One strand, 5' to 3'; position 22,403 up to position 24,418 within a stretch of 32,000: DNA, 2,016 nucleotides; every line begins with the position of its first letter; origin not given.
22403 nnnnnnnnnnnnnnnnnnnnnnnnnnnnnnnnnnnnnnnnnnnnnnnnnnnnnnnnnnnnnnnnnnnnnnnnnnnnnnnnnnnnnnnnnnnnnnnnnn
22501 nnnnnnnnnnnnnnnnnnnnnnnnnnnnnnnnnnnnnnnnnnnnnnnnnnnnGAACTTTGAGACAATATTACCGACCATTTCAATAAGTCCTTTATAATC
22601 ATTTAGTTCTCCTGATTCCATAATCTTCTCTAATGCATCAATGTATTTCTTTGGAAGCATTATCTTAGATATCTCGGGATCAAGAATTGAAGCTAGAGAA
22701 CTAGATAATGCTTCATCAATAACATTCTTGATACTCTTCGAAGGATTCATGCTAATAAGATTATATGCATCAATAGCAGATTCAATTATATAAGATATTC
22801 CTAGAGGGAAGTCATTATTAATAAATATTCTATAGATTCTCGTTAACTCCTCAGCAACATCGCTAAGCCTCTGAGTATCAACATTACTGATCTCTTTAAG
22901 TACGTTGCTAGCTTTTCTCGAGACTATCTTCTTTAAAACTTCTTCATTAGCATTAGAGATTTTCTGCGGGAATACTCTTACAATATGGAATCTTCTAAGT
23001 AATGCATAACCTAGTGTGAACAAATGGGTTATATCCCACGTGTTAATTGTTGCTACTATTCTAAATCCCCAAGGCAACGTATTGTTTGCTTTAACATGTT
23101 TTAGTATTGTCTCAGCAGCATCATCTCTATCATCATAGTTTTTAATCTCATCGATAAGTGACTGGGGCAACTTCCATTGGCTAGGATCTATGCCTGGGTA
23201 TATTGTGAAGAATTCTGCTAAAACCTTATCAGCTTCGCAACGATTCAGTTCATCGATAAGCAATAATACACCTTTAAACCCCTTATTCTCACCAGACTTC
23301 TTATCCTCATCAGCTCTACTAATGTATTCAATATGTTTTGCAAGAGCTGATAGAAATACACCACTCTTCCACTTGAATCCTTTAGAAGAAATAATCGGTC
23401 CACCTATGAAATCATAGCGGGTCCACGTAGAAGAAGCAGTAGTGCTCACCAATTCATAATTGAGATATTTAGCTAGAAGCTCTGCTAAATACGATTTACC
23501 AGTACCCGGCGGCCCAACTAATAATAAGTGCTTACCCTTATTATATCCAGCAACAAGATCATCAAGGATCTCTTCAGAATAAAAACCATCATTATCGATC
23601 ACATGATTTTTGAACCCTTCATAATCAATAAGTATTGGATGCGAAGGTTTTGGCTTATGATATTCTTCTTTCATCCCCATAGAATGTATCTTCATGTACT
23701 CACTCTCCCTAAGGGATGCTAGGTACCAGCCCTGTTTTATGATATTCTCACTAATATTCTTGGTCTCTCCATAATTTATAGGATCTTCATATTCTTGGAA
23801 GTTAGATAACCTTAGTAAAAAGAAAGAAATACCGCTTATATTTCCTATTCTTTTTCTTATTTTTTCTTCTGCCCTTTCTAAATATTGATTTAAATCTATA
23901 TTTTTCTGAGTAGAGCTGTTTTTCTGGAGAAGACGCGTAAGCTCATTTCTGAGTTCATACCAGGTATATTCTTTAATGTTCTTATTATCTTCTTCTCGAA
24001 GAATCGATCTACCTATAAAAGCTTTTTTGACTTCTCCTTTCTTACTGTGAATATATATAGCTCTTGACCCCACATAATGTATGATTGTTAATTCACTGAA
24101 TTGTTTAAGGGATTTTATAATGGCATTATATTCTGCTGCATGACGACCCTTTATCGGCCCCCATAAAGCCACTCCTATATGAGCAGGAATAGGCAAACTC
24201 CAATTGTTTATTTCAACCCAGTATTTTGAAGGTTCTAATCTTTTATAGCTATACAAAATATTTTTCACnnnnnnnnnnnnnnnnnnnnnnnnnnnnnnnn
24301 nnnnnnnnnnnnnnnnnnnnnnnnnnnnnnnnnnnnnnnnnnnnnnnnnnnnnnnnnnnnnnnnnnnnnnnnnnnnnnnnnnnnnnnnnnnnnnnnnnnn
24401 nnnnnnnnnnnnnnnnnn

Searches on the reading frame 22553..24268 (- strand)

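Call 12: search_protein_families(library=pfam, proteins=[window:22553-24268:-], max_evalue=0.01)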
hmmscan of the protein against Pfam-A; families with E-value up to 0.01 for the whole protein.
window:22553-24268:- (572 aa): 19 families
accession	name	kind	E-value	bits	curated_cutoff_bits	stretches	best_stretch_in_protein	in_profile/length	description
PF07728.20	AAA_5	-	1.5e-16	61.1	22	1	247-427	1-139/139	AAA domain (dynein-related subfamily)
PF00004.35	AAA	-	3.4e-08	34.4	21.2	1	248-344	1-69/131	ATPase family associated with various cellular activities (AAA)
PF13191.12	AAA_16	-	8.4e-05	23.6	32.6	1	235-273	12-52/167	AAA ATPase domain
PF13401.12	AAA_22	-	0.00019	22.2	27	1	246-287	6-50/130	AAA domain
PF20720.3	nSTAND3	-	0.0004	20.5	27.2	1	233-269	5-41/155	Novel STAND NTPase 3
PF05496.18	RuvB_N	-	0.0007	19.8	27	1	246-279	34-67/159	Holliday junction DNA helicase RuvB P-loop domain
PF20030.5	bpMoxR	-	0.0014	18.2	27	1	231-270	17-56/205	MoxR domain in the MoxR-vWA-beta-propeller ternary systems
PF13238.12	AAA_18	-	0.0015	19.4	29.4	1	249-284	2-34/128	AAA domain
PF13521.12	AAA_28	-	0.0016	19.1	27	1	249-282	3-36/164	AAA domain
PF03215.21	Rad17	-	0.0022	18.4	23.8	1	243-341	43-141/186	Rad17 P-loop domain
PF07726.17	AAA_3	-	0.0024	18.2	27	0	247-304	1-60/131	ATPase family associated with various cellular activities (AAA)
PF00005.33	ABC_tran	-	0.0025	18.8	25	0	240-270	6-36/137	ABC transporter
PF00519.23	PPV_E1_C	-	0.0025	17.5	26.5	0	236-280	110-154/289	Papillomavirus helicase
PF12775.13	AAA_7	-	0.0026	17.7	25.8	0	243-282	31-73/181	P-loop containing dynein motor region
PF01935.23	DUF87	-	0.0028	18.2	23.2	0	246-269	24-47/220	Helicase HerA, central domain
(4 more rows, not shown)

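Call 14: search_protein_families(library=ncbifam, proteins=[window:22553-24268:-], max_evalue=0.1)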
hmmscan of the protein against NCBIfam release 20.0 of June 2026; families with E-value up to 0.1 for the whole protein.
window:22553-24268:- (572 aa): 44 families (the best 25 are shown)
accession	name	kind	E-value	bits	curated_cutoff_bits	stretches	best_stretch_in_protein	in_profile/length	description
NF008457.0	PRK11331.1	equivalog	1e-06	27.8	637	1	224-493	173-409/459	5-methylcytosine-specific restriction enzyme subunit McrB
TIGR00635.1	ruvB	equivalog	1.4e-06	27.6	299.05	1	246-288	31-73/305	Holliday junction branch migration DNA helicase RuvB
NF003229.0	PRK04195.1-5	equivalog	4.8e-06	25.5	280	1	241-284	39-83/413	replication factor C large subunit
NF003226.0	PRK04195.1-1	equivalog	1.1e-05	24.6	588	1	233-281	28-76/405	replication factor C large subunit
NF000868.0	PRK00080.1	equivalog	1.9e-05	23.7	282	1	246-280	52-86/330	Holliday junction branch migration DNA helicase RuvB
TIGR03922.1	T7SS_EccA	equivalog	3.4e-05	22.6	466.65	1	244-288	311-356/557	type VII secretion AAA-ATPase EccA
NF042959.1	IteA_antiphage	equivalog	0.00014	21.1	510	1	241-276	121-156/367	anti-phage ATPase IteA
NF003230.0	PRK04195.1-6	equivalog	0.00017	20.4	441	1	243-280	37-74/494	replication factor C large subunit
TIGR00763.1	lon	equivalog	0.00072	18.1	608.05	1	243-274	351-382/795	endopeptidase La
NF003745.1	PRK05342.1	equivalog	0.0012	17.7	359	1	248-285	112-148/418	ATP-dependent Clp protease ATP-binding subunit ClpX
NF047795.1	TransRegDagR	equivalog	0.002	16.1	1400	1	244-320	135-213/938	transcriptional regulator DagR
TIGR01650.1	PD_CobS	equivalog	0.0022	17.2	558.55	1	220-295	37-114/327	cobaltochelatase subunit CobS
NF038214.1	IS21_help_AAA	equivalog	0.0031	17.2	200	1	244-267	89-112/232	IS21-like element helper ATPase IstB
NF003234.0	PRK04195.2-4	equivalog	0.0033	16.4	529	1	244-283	37-78/497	replication factor C large subunit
TIGR01242.2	TIGR01242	subfamily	0.004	16.2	500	1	241-285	144-188/362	proteasome-activating nucleotidase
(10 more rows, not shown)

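Call 15: search_protein_families(library=padloc, proteins=[window:22553-24268:-], max_evalue=0.1)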
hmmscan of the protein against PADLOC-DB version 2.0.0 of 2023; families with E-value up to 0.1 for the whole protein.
window:22553-24268:- (572 aa): 11 families
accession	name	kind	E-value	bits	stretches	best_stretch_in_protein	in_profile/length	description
PDLC04140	mad8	-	9e-07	26.7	1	231-269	13-51/314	mads_8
PDLC02196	IetA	-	4.6e-06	24.3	1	241-275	118-152/374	-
PDLC04232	IetA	-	4.4e-05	21.1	1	244-274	115-145/330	-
PDLC02195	IetA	-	8.3e-05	20.1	1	241-275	133-167/395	-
PDLC04959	PDC-S20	-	0.013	13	1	219-294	16-88/464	-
PDLC03920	MkoA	-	0.017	11.3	1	248-269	634-656/1112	-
PDLC05009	PDC-S37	-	0.021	10.6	1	242-259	305-322/1550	-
PDLC00915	TRIP13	-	0.025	12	1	248-269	66-87/302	TRIP13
PDLC04231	IetA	-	0.027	12.3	1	240-271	112-143/262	-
PDLC01515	Csx3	-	0.027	12.1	1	247-270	8-31/183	"CAS-I,CAS-III; associated"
PDLC04702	PDC-M54A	-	0.029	9.8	0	41-144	675-769/1621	-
